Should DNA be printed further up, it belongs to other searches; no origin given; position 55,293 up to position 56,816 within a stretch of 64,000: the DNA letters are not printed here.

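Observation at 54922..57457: Candidate O2-independent quinone/lipid modification module: UbiE-like methyltransferase, Fe-S U32 (UbiU/V-like) protein and Coq10-like SRPBCC, coupled to mdh and fabF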

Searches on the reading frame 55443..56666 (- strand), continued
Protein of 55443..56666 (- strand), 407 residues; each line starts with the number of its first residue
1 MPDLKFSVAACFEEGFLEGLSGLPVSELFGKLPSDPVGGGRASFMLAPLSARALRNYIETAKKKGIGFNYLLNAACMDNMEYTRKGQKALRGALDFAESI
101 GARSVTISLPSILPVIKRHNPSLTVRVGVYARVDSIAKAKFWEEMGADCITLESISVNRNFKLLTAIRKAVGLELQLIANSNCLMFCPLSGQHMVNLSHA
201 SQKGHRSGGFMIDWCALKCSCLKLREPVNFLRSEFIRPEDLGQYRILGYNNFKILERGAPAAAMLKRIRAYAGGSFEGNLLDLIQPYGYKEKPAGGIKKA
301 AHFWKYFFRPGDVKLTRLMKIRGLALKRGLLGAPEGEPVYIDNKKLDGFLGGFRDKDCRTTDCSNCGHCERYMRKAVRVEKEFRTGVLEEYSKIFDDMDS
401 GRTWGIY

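Call 36: search_protein_families(library=pfam, proteins=[L078:7057-9333:+, L078:9324-9971:+, L078:11272-12039:+, L078:5245-5835:+, L068:7181-9979:+, L069:8629-9963:+, L058:6088-8667:+, L058:13081-13683:+, L041:8587-9945:+, L053:9149-9931:+], max_evalue=0.001)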
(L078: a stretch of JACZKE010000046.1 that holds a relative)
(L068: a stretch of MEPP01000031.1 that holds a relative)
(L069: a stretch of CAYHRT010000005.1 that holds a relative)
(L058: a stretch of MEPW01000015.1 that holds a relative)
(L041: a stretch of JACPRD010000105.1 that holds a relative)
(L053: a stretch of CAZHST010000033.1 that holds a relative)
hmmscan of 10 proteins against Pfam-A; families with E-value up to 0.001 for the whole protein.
L078:7057-9333:+ (759 aa): 3 families
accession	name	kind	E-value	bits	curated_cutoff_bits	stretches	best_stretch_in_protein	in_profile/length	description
PF03176.21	MMPL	-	3.3e-31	108.9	20.5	3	93-284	19-212/333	MMPL family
PF12349.14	Sterol-sensing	-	5e-10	39.9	22.3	1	248-369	14-135/153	Sterol-sensing domain of SREBP cleavage-activation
PF02460.24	Patched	-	8.2e-06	26.1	23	0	622-749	27-155/156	Patched SSD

L078:9324-9971:+ (216 aa): 0 families

L078:11272-12039:+ (256 aa): 8 families
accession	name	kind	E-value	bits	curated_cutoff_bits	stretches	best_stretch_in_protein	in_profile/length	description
PF01209.24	Ubie_methyltran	-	1.5e-35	123.1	20.1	1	33-245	9-225/233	ubiE/COQ5 methyltransferase family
PF13649.12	Methyltransf_25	-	1.2e-18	68.1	27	1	76-167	2-97/97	Methyltransferase domain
PF08241.18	Methyltransf_11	-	1.7e-17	64.3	21.2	1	76-170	1-94/95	Methyltransferase domain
PF13847.12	Methyltransf_31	-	2.5e-17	63.3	27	1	76-175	8-113/145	Methyltransferase domain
PF08242.18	Methyltransf_12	-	1.7e-11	45.2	30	1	76-168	1-97/98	Methyltransferase domain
PF13489.12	Methyltransf_23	-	1.6e-08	34.9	27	1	56-236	6-162/164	Methyltransferase domain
PF05175.20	MTS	-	0.00031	20.8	23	1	62-140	22-103/170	Methyltransferase small domain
PF01728.25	FtsJ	-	0.00086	19.7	24.1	0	72-134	22-82/181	FtsJ-like methyltransferase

L078:5245-5835:+ (197 aa): 1 family
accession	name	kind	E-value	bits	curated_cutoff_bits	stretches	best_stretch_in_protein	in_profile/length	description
PF04264.18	YceI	-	0.00027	21.8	23.7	1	60-191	44-147/150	YceI-like domain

L068:7181-9979:+ (933 aa): 1 family
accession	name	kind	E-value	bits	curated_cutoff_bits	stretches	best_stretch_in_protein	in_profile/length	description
PF01564.23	Spermine_synth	-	3.9e-14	53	22.9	1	526-670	17-160/186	Spermine/spermidine synthase domain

L069:8629-9963:+ (445 aa): 0 families

L058:6088-8667:+ (860 aa): 6 families
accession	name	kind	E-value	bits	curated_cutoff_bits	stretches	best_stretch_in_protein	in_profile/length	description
PF02738.23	MoCoBD_1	-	1.3e-64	218.1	27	1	308-549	2-244/244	Molybdopterin cofactor-binding domain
PF20256.3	MoCoBD_2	-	6.6e-41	141.1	27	1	588-806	28-283/283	Molybdopterin cofactor-binding domain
PF01799.25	Fer2_2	-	6.8e-26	90.7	30.3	1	76-148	1-75/75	[2Fe-2S] binding domain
PF01315.27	Ald_Xan_dh_C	-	7.6e-21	74.9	31.3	1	184-289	2-108/110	Aldehyde oxidase and xanthine dehydrogenase, a/b hammerhead domain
PF13085.11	Fer2_3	-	1.1e-07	32.3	27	1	23-81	30-90/107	2Fe-2S iron-sulfur cluster binding domain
PF00111.32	Fer2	-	8.4e-05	22.9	21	1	9-62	3-55/77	2Fe-2S iron-sulfur cluster binding domain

L058:13081-13683:+ (201 aa): 1 family
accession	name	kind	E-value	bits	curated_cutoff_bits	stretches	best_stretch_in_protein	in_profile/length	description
PF04264.18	YceI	-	7.2e-07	30.1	23.7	1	47-198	7-147/150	YceI-like domain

L041:8587-9945:+ (453 aa): 0 families

L053:9149-9931:+ (261 aa): 2 families
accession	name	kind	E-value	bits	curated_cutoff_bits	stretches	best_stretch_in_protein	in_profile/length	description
PF14686.12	fn3_3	-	9.1e-05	22.6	24.4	1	192-219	27-54/75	Polysaccharide lyase family 4, domain II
PF13620.12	CarboxypepD_reg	-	0.00062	20.5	32.3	0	192-219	30-57/82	Carboxypeptidase regulatory-like domain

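Call 58: search_protein_families(library=ncbifam, proteins=[L004:11501-12745:+, L001:11226-12332:+, L004:15303-15755:+], max_evalue=0.00001)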
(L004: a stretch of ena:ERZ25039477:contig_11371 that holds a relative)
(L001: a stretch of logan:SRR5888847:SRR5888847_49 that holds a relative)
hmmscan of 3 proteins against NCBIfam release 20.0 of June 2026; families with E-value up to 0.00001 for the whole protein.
L004:11501-12745:+ (414 aa): 26 families (the best 25 are shown)
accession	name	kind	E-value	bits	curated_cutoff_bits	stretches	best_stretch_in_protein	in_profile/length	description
TIGR03150.1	fabF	equivalog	1.9e-148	494.5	493.75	1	2-405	1-406/407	beta-ketoacyl-ACP synthase II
NF005589.0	PRK07314.1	subfamily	4.5e-146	486.8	387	1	1-407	3-411/413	beta-ketoacyl-ACP synthase II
NF004970.0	PRK06333.1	subfamily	1.5e-118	396.3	525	1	1-408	3-422/424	beta-ketoacyl-ACP synthase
NF006274.0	PRK08439.1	equivalog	4.4e-113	378.1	621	1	1-407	1-405/406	beta-ketoacyl-ACP synthase II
NF006434.0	PRK08722.1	equivalog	3.5e-107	358.8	759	1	2-407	4-413/414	beta-ketoacyl-ACP synthase II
NF006587.0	PRK09116.1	equivalog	1.8e-102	343.1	470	1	1-407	1-406/408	beta-ketoacyl-ACP synthase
NF005935.0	PRK07967.1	equivalog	1.1e-88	297.9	630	1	1-408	1-404/406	beta-ketoacyl-ACP synthase I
NF005916.1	PRK07910.1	equivalog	1.5e-86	290.9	560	1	3-404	13-414/418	KasA/KasB family beta-ketoacyl-ACP synthase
NF005076.0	PRK06501.1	equivalog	1.2e-83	281.4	629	1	4-405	13-420/425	beta-ketoacyl-ACP synthase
NF006618.0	PRK09185.1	subfamily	4.7e-78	262.9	407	1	1-405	2-390/394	beta-ketoacyl-ACP synthase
NF005490.0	PRK07103.1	equivalog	1.4e-74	251.6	445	1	2-407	4-412/414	polyketide beta-ketoacyl:acyl carrier protein synthase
NF004618.0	PRK05952.1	equivalog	6.8e-73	245.8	455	1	3-407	3-382/384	beta-ketoacyl-ACP synthase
NF058662.1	cispenta_AmcF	equivalog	1.2e-65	221.9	325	1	4-404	2-366/369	cispentacin biosynthesis acyltransferase subunit AmcF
NF040607.1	mycolic_Pks13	equivalog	4.8e-47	160.2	2100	1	63-410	180-528/1680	polyketide synthase Pks13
NF045894.1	PKS_plus_SDR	equivalog_domain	4.5e-44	150.5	1740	1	61-405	80-424/1515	type I polyketide synthase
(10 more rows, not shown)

L001:11226-12332:+ (368 aa): 8 families
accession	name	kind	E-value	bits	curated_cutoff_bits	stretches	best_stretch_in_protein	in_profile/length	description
NF042429.2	DHPHCoAsyn_DpgA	equivalog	2.2e-51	174.8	425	1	44-343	28-343/350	3,5-dihydroxyphenylacetyl-CoA synthase DpgA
TIGR00747.1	fabH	subfamily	3.6e-23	82.2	292.1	1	74-349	42-321/322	beta-ketoacyl-ACP synthase III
NF006829.0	PRK09352.1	subfamily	8.5e-23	80.8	249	1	75-349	45-320/322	beta-ketoacyl-ACP synthase 3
NF004623.0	PRK05963.1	equivalog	4.7e-18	65.6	437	2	252-349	232-327/328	beta-ketoacyl-ACP synthase III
NF005703.0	PRK07515.1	equivalog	3.3e-13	49.3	304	1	84-350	97-372/373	beta-ketoacyl-ACP synthase III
NF005541.0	PRK07204.1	equivalog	2.7e-10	40.2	402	1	80-348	49-327/329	beta-ketoacyl-ACP synthase III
NF003274.0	PRK04262.1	equivalog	7.2e-10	38.4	244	1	76-348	44-306/347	hydroxymethylglutaryl-CoA synthase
NF009519.0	PRK12880.1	equivalog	3.1e-06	26.8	436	0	104-202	81-175/353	beta-ketoacyl-ACP synthase III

L004:15303-15755:+ (150 aa): 0 families

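Call 63: search_dna_similar(query=window:55443-56666:-, collection=plasmids, mode=protein, max_evalue=1e-10, max_rows=15)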
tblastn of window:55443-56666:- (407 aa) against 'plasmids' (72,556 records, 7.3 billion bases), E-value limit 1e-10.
Records with a match: 1; places in all: 1; records where one place covers at least 80% of the query: 1.
Best place of each record, by identity: <60% 1.
By first word of the organism name: Bacillus 1.
By predicted mobility (MOB-suite, as given by PLSDB): non-mobilizable 1.
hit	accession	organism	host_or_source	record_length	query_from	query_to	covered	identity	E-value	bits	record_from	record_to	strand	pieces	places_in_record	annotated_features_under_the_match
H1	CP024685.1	Bacillus wiedmannii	cell culture,soil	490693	3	384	94%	36.1%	9e-73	254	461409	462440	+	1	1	peptidase U32 | MFS transporter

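Call 65: get_annotated_region(hit=H1, flank=8000)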
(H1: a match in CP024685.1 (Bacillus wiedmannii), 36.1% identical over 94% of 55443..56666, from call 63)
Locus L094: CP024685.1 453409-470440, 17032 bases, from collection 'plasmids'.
description: Bacillus wiedmannii bv. thuringiensis strain FCC41 plasmid pFCC41-1-490K, complete sequence
organism: Bacillus wiedmannii (NCBI taxid 2494319)
taxonomy: Bacteria; Bacillota; Bacilli; Bacillales; Bacillaceae; Bacillus; Bacillus wiedmannii
host: -; source: cell culture,soil; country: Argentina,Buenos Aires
typing (MOB-suite, as given by PLSDB): non-mobilizable; replicon rep_cluster_164,rep_cluster_1698,rep_cluster_1912
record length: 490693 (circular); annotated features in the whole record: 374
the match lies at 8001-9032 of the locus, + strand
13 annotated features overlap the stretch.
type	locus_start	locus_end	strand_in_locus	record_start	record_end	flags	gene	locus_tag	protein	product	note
CDS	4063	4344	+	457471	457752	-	-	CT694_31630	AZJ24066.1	hypothetical protein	-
CDS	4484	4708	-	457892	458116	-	-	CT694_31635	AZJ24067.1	hypothetical protein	-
CDS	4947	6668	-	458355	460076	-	-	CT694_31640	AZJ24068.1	hypothetical protein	-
CDS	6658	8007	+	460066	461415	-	-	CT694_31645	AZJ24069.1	MFS transporter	-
CDS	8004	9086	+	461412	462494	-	-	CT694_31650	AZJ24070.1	peptidase U32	-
CDS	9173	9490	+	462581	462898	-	-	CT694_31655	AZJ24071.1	4-amino-4-deoxychorismate mutase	-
CDS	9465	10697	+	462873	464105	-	-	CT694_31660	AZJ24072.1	biotin carboxylase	-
CDS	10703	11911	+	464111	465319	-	-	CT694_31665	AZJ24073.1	biotin carboxylase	-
CDS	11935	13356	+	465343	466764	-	pabB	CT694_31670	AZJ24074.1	aminodeoxychorismate synthase, component I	-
CDS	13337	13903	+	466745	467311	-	-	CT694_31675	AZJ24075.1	aminodeoxychorismate/anthranilate synthase component II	-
CDS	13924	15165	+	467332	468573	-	-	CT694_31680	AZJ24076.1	hypothetical protein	-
CDS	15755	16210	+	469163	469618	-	-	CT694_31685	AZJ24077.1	GNAT family N-acetyltransferase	-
CDS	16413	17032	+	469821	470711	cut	aroF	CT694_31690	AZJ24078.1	3-deoxy-7-phosphoheptulonate synthase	-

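Call 76: search_protein_families(library=pfam, proteins=[L021:8584-9984:+, L021:11176-12570:-, L030:11355-13133:+, L030:7801-8895:+, L047:2288-3775:-, L053:11080-12774:+, L053:7422-9110:+, L070:6349-9585:+, L070:4956-6350:+, L039:794-3535:+], max_evalue=0.0001)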
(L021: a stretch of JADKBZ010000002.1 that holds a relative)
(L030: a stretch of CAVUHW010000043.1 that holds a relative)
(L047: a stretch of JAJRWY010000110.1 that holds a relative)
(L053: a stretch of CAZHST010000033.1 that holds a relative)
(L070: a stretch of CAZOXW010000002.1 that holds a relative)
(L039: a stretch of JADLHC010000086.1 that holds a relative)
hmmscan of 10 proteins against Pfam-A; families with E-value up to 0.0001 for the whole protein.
L021:8584-9984:+ (467 aa): 0 families

L021:11176-12570:- (465 aa): 0 families

L030:11355-13133:+ (593 aa): 1 family
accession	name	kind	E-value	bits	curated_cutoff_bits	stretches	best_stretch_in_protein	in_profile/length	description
PF20437.3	LonC_helical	-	6.2e-16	58.5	24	1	113-146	1-34/34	Lon-like LonC helical domain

L030:7801-8895:+ (365 aa): 1 family
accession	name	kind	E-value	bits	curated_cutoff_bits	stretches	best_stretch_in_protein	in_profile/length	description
PF03562.22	MltA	-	5.6e-51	173.2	24.3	1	166-327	1-158/163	MltA specific insert domain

L047:2288-3775:- (496 aa): 2 families
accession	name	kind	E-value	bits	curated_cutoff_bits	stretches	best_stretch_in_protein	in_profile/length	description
PF05958.17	tRNA_U5-meth_tr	-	1.1e-17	64.5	23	2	259-357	149-246/357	tRNA (Uracil-5-)-methyltransferase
PF13649.12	Methyltransf_25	-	6.9e-05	23.9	27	0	317-369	2-55/97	Methyltransferase domain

L053:11080-12774:+ (565 aa): 2 families
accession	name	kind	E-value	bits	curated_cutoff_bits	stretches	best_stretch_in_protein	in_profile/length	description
PF02518.31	HATPase_c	-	3.8e-25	88.9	26.4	1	432-557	2-110/111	Histidine kinase-, DNA gyrase B-, and HSP90-like ATPase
PF00512.31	HisKA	-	9.3e-10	38.9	26.9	1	322-386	3-63/66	His Kinase A (phospho-acceptor) domain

L053:7422-9110:+ (563 aa): 3 families
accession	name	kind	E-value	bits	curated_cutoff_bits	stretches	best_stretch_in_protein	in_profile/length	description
PF00034.26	Cytochrom_C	-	9.4e-24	85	21.3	2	184-276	2-89/90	Cytochrome c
PF09459.16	EB_dh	-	1.6e-22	81.1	33.3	1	302-500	1-232/236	Ethylbenzene dehydrogenase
PF13442.11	Cytochrome_CBB3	-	1.3e-20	73.9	27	2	182-273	2-68/68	Cytochrome C oxidase, cbb3-type, subunit III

L070:6349-9585:+ (1079 aa): 22 families
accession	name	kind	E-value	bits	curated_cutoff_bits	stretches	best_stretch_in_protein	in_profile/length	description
PF14559.12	TPR_19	-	2.9e-42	143.3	25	3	976-1035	3-62/68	Tetratricopeptide repeat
PF13428.12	TPR_14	-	9.2e-30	100.5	23.5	0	968-1005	5-42/44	Tetratricopeptide repeat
PF07719.23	TPR_2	-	5.6e-27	92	27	0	966-996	3-33/34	Tetratricopeptide repeat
PF13432.12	TPR_16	-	2.8e-25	88.8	32.7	1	972-1031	5-64/65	Tetratricopeptide repeat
PF13431.12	TPR_17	-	3.1e-19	68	24.4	0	1020-1047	1-28/34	Tetratricopeptide repeat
PF13181.12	TPR_8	-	9.7e-19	66.3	25.7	0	966-995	3-32/34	Tetratricopeptide repeat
PF25064.1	ARM_TT21_5th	-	4e-16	59.8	27.8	1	659-769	3-115/117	TT21 fifth ARM repeats domain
PF23914.1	TPR_CcmH_CycH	-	4.6e-15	56.2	42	2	935-1067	15-156/158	Cytochrome c-type biogenesis protein H TPR domain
PF12895.13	ANAPC3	-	1e-14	55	27.2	0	976-1045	1-69/82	Anaphase-promoting complex, cyclosome, subunit 3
PF25062.1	ARM_TT21_N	-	9e-14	52.2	40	0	427-539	105-216/222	Tetratricopeptide repeat protein 21 N-terminal ARM repeat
PF00515.34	TPR_1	-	9.1e-14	51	27.8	0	966-996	3-33/34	Tetratricopeptide repeat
PF25058.1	ARM_TT21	-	8.4e-13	49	27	0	567-703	10-140/155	Tetratricopeptide repeat protein 21 ARM repeat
PF13174.12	TPR_6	-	3.5e-12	46.5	26.3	0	966-997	2-33/33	Tetratricopeptide repeat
PF24575.1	TPR_Slam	-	3.8e-12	47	35.2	0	717-781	38-102/104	Surface lipoprotein assembly modifier, N-terminal TPR repeats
PF13371.12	TPR_9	-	9.1e-11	42.1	35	1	1009-1075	6-72/73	Tetratricopeptide repeat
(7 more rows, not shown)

L070:4956-6350:+ (465 aa): 1 family
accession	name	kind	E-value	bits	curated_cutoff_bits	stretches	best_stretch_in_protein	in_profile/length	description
PF00361.26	Proton_antipo_M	-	3e-41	142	21.5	1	118-410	1-293/294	NADH:quinone oxidoreductase/Mrp antiporter, TM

L039:794-3535:+ (914 aa): 1 family
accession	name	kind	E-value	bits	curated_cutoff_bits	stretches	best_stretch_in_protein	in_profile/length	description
PF01136.24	Peptidase_U32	-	5.5e-09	36.1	22.4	1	585-694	4-110/233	Peptidase family U32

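Call 82: search_protein_families(library=ncbifam, proteins=[L001:9294-10004:+, L078:11272-12039:+], max_evalue=1e-10)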
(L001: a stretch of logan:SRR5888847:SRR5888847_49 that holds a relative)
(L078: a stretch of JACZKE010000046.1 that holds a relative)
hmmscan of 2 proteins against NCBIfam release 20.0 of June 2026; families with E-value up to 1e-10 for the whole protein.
L001:9294-10004:+ (236 aa): 1 family
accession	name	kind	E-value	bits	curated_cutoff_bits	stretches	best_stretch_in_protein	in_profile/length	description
NF004851.0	PRK06202.1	equivalog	1e-41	142.9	243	1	6-223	9-219/237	hypothetical protein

L078:11272-12039:+ (256 aa): 13 families
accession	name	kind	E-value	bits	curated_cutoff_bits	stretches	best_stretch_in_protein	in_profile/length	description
NF001244.0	PRK00216.1-5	equivalog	4.3e-51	173.5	216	1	34-253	11-235/236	bifunctional demethylmenaquinone methyltransferase/2-methoxy-6-polyprenyl-1,4-benzoquinol methylase UbiE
TIGR01934.1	MenG_MenH_UbiE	subfamily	1e-48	165.6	158.35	1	36-253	4-223/223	ubiquinone/menaquinone biosynthesis methyltransferase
NF052510.1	methyltran_MpqE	exception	7.2e-39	133.5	335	1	31-244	6-225/234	methyl-plastoquinone biosynthesis methyltransferase MpqE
NF001243.0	PRK00216.1-4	equivalog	4.5e-31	108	235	1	30-245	6-225/237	demethylmenaquinone methyltransferase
NF001242.0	PRK00216.1-3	equivalog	4.7e-30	104.8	351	1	29-242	26-246/258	bifunctional demethylmenaquinone methyltransferase/2-methoxy-6-polyprenyl-1,4-benzoquinol methylase UbiE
TIGR02752.1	MenG_heptapren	equivalog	1.1e-29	103.7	419.85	1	34-245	8-223/231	demethylmenaquinone methyltransferase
NF001241.0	PRK00216.1-2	equivalog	3e-27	95.7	327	1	35-247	15-223/231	demethylmenaquinone methyltransferase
NF001240.0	PRK00216.1-1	equivalog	4.2e-26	91.5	378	1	34-239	26-236/251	bifunctional demethylmenaquinone methyltransferase/2-methoxy-6-polyprenyl-1,4-benzoquinol methylase UbiE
NF043040.1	corrin_prot_MT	hypoth_equivalog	3e-18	66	180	1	39-252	10-215/216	corrinoid protein-associated methyltransferase CpaM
NF004452.0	PRK05785.1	equivalog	1e-16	61.1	207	1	30-229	8-201/228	hypothetical protein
TIGR02072.1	BioC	equivalog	3.3e-15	56.6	184.95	1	37-176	2-137/244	malonyl-ACP O-methyltransferase BioC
NF008823.0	PRK11873.1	subfamily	5.5e-12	45.7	263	1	74-174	80-184/272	arsenite methyltransferase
NF007610.0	PRK10258.1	equivalog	6e-11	42.1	342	1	37-171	13-138/251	malonyl-ACP O-methyltransferase BioC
